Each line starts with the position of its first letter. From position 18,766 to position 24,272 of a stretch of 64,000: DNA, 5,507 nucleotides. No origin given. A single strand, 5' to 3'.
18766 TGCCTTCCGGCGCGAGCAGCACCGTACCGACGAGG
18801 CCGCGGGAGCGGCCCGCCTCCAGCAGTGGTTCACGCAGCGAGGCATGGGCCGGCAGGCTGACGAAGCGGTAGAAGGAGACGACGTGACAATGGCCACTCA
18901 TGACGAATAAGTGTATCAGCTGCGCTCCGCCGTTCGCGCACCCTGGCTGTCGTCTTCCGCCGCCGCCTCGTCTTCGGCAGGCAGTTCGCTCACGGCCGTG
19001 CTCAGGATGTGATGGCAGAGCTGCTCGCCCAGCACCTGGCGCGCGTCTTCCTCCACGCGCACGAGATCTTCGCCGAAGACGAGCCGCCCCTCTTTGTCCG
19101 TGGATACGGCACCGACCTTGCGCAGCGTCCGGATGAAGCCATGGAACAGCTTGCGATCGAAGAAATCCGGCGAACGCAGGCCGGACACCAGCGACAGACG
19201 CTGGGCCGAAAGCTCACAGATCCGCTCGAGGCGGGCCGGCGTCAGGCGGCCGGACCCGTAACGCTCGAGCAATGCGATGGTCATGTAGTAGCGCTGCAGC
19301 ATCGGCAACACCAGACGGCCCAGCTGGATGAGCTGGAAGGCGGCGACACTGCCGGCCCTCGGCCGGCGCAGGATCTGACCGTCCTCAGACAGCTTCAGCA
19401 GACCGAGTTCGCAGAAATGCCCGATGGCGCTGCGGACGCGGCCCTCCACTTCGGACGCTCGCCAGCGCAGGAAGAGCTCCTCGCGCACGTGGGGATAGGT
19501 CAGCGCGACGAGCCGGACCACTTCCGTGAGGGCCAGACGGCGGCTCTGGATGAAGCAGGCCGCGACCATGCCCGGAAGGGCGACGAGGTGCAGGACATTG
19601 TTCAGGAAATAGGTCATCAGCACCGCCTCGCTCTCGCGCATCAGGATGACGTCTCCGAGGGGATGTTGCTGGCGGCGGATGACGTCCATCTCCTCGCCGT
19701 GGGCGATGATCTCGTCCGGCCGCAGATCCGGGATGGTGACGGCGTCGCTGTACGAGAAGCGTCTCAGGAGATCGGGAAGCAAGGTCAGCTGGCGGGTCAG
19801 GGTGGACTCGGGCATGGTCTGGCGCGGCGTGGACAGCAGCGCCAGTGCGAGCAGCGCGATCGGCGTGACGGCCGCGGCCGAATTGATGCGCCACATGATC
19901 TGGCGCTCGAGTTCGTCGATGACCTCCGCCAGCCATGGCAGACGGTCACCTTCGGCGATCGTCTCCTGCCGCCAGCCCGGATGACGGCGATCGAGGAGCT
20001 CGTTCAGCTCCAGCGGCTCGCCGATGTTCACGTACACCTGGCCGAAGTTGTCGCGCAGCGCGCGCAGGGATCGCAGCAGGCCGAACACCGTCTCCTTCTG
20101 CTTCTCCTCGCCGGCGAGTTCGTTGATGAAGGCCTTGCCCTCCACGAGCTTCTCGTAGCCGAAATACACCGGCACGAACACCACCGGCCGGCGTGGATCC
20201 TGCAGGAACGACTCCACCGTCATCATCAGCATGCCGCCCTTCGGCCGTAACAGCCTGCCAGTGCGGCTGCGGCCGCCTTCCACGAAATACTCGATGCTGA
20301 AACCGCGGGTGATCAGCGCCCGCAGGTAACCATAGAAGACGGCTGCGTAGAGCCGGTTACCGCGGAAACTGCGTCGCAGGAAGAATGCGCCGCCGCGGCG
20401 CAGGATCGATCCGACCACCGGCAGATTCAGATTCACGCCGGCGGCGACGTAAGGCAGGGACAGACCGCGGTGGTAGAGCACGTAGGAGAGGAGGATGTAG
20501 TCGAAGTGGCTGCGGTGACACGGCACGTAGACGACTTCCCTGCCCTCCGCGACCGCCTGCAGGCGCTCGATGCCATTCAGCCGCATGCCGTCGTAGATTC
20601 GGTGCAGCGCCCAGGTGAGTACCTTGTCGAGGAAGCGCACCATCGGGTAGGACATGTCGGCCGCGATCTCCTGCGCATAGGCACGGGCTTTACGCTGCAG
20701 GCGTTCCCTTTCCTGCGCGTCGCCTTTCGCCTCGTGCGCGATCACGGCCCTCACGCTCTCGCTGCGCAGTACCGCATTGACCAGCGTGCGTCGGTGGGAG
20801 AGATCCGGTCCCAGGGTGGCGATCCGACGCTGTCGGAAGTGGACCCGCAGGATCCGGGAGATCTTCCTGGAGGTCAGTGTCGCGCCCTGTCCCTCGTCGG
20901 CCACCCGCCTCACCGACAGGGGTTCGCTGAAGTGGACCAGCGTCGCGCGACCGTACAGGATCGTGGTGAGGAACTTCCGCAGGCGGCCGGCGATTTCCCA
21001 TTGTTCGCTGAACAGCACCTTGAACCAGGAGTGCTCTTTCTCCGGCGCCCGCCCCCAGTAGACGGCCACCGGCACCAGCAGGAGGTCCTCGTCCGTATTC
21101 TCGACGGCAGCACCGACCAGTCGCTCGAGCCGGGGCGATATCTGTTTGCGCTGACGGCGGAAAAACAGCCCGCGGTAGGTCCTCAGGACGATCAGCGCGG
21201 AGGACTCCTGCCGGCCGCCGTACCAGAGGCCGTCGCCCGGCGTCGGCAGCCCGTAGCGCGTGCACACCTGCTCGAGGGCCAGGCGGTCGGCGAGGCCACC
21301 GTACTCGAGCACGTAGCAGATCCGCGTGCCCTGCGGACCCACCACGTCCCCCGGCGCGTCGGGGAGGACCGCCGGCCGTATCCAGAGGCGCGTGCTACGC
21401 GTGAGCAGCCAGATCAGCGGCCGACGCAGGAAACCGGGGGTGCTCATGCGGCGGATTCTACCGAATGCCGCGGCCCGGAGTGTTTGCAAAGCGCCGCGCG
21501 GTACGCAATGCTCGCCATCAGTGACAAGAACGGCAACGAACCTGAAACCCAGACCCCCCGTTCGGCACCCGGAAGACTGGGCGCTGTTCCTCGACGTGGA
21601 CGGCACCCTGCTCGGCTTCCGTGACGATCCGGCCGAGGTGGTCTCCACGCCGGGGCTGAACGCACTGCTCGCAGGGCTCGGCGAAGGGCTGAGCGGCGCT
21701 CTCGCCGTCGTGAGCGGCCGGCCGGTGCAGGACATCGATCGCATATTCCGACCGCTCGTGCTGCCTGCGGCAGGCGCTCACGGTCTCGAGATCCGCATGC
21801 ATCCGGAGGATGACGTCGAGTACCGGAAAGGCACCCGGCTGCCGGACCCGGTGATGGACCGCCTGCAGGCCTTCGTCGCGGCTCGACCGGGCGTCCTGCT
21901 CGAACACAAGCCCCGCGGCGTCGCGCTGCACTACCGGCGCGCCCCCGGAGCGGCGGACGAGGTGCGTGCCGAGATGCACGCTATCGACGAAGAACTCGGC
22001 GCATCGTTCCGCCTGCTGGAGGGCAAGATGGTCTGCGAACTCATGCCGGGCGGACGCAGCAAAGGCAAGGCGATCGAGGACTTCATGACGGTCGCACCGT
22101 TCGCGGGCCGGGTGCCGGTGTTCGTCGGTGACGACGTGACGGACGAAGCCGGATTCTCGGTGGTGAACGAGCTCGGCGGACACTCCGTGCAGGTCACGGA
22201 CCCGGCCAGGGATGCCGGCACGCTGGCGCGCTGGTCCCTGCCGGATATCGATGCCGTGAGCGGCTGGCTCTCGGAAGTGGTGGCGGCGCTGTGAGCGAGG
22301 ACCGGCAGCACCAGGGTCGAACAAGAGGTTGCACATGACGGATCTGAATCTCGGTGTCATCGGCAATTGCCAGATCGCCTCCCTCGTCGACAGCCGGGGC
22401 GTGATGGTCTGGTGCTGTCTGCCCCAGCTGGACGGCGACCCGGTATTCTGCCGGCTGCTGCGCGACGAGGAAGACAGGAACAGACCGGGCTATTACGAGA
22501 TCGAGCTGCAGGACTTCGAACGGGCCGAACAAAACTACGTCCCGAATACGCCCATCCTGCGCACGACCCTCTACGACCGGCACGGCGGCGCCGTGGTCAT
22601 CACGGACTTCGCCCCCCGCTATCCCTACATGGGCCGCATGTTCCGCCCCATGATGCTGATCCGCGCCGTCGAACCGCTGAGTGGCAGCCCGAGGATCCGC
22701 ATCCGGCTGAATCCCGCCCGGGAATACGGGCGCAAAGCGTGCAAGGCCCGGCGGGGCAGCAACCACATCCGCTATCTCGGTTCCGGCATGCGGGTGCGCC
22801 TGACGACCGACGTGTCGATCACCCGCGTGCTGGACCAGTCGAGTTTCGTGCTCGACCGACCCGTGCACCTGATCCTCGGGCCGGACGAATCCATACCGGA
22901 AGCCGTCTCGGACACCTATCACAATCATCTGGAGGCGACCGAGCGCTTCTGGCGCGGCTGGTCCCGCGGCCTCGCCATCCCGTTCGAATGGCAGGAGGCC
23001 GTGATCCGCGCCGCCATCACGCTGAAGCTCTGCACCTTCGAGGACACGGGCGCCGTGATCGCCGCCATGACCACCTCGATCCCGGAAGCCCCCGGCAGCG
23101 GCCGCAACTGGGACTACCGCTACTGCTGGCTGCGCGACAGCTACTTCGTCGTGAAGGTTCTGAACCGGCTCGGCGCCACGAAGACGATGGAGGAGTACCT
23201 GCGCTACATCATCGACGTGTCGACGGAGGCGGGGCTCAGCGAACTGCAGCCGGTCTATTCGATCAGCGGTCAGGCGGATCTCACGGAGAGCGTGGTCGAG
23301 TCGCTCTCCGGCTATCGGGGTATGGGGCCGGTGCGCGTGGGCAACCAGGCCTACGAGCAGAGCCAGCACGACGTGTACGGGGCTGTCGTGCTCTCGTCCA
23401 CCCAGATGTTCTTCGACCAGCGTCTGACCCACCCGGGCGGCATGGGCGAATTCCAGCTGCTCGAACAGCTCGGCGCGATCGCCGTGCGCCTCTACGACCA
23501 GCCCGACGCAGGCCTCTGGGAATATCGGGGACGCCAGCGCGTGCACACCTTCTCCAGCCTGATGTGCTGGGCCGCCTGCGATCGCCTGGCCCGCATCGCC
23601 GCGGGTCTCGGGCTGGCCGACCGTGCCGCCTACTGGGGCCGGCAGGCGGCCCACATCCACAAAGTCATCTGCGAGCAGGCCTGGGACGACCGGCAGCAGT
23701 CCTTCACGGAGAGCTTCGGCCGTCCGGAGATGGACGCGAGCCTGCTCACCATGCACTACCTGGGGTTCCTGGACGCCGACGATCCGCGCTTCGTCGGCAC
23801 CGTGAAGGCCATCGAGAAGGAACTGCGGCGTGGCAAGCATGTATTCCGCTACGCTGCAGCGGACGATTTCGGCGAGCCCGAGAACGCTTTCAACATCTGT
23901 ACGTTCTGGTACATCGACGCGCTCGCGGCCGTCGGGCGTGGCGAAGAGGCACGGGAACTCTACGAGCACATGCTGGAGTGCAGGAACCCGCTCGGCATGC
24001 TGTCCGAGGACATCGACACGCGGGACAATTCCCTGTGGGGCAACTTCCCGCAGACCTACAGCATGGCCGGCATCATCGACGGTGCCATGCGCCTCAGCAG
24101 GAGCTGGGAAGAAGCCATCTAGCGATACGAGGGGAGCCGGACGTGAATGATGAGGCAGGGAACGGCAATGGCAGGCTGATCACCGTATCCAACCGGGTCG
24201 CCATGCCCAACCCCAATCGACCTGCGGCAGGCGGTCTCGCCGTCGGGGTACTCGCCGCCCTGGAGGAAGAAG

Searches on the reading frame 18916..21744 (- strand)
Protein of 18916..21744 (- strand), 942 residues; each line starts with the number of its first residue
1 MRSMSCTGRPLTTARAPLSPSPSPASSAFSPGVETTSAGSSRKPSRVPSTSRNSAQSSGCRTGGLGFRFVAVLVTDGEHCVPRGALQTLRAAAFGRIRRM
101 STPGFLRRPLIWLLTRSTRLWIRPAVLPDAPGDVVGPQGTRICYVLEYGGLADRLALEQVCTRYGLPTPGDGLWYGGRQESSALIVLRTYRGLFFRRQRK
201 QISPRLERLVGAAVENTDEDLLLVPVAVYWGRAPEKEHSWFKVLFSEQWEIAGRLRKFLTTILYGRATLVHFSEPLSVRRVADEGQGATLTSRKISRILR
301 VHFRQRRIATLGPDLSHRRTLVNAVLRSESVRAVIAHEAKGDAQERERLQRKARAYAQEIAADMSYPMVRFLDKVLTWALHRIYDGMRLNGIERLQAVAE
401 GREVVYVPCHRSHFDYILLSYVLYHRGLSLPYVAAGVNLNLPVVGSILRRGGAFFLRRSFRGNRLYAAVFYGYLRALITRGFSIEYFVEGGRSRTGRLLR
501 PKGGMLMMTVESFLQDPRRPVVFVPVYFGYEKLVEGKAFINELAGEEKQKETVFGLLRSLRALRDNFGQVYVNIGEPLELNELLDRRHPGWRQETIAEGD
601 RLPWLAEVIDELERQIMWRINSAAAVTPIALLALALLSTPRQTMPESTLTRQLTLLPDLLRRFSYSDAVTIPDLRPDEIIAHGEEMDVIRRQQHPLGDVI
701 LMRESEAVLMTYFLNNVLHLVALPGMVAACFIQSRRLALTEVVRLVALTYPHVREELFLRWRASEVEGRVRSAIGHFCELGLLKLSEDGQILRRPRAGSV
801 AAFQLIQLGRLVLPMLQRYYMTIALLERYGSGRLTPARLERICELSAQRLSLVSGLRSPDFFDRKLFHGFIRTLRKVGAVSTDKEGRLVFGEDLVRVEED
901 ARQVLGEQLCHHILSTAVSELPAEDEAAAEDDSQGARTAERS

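Call 33: search_protein_families(library=pfam, proteins=[window:18916-21744:-], max_evalue=0.00001)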
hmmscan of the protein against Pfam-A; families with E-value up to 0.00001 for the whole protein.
window:18916-21744:- (942 aa): 2 families
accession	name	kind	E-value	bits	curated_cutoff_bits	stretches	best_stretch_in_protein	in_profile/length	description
PF19277.4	GPAT_C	-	5.5e-92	309.1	25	1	540-882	2-343/344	Glycerol-3-phosphate acyltransferase C-terminal region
PF01553.26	Acyltransferase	-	6.5e-24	84.7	23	1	395-528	7-131/132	Acyltransferase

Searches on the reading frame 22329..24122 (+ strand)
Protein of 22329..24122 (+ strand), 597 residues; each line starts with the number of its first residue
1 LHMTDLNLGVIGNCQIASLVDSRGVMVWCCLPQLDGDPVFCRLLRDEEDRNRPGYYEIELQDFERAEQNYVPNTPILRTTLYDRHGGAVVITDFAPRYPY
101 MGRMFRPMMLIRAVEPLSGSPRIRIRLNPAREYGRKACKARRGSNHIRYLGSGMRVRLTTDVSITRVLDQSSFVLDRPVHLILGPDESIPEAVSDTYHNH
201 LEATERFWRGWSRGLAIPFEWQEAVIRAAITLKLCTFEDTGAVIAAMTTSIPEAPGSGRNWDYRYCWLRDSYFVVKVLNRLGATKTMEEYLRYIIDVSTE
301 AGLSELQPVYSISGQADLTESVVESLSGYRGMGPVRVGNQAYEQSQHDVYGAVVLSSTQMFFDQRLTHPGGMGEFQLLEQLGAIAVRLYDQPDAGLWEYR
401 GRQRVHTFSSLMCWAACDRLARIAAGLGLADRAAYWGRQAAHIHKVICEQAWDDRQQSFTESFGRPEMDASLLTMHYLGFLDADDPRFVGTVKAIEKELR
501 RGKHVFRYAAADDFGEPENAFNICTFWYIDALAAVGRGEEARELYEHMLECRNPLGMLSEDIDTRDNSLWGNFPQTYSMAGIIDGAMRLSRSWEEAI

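Call 33: search_protein_families(library=pfam, proteins=[window:22329-24122:+], max_evalue=0.00001)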
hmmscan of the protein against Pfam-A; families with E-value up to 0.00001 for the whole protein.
window:22329-24122:+ (597 aa): 2 families
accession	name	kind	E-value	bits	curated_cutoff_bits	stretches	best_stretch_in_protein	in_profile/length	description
PF00723.27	Glyco_hydro_15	-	5.9e-53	180.7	22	1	223-583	5-423/427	Glycosyl hydrolases family 15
PF19291.4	TREH_N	-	2.6e-06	27.3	23.1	1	9-157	19-152/211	Trehalase-like, N-terminal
